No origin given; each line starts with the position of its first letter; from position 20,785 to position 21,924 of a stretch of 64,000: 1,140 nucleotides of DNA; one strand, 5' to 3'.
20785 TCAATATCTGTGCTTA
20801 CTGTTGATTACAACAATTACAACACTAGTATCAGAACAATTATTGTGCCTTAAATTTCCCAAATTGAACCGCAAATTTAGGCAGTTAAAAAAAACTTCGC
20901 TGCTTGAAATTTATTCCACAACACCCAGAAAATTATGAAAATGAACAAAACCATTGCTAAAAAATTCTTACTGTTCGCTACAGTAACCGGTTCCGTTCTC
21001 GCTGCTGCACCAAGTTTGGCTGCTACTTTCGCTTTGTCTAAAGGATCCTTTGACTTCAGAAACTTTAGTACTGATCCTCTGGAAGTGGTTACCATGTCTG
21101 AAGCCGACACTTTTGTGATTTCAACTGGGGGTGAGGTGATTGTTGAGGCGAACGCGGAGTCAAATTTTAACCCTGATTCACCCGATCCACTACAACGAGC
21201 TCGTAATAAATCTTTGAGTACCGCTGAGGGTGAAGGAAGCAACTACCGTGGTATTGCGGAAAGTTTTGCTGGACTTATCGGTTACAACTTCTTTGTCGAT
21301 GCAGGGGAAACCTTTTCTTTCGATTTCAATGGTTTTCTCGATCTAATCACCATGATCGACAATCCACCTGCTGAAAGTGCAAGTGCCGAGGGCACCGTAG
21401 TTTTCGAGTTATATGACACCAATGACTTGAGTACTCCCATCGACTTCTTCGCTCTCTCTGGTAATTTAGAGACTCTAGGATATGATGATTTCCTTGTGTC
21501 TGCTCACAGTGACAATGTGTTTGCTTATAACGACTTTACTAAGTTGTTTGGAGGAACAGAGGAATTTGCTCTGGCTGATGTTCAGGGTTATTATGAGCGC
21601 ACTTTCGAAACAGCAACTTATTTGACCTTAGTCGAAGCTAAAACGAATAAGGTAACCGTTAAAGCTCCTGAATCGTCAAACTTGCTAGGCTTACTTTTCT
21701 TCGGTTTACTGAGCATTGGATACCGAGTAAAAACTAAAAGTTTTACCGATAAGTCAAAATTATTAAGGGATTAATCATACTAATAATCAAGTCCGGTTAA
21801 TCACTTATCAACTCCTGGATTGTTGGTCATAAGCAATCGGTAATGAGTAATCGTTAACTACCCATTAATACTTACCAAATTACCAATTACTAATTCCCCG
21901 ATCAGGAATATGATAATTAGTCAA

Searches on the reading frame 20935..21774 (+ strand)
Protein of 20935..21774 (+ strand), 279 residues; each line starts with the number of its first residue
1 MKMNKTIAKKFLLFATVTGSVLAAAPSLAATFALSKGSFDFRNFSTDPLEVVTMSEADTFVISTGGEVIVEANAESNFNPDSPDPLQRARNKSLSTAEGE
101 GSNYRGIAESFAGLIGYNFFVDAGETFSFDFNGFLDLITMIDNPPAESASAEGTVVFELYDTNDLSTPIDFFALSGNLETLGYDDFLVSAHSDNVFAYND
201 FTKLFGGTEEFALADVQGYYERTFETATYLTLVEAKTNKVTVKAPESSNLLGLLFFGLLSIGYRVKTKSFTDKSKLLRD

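Call 64: search_protein_families(library=pfam, proteins=[window:20935-21774:+], max_evalue=0.001)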
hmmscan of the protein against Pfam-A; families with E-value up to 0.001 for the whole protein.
window:20935-21774:+ (279 aa): 0 families

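Call 65: search_protein_families(library=ncbifam, proteins=[window:20935-21774:+], max_evalue=0.001)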
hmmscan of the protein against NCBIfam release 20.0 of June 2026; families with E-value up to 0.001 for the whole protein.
window:20935-21774:+ (279 aa): 0 families
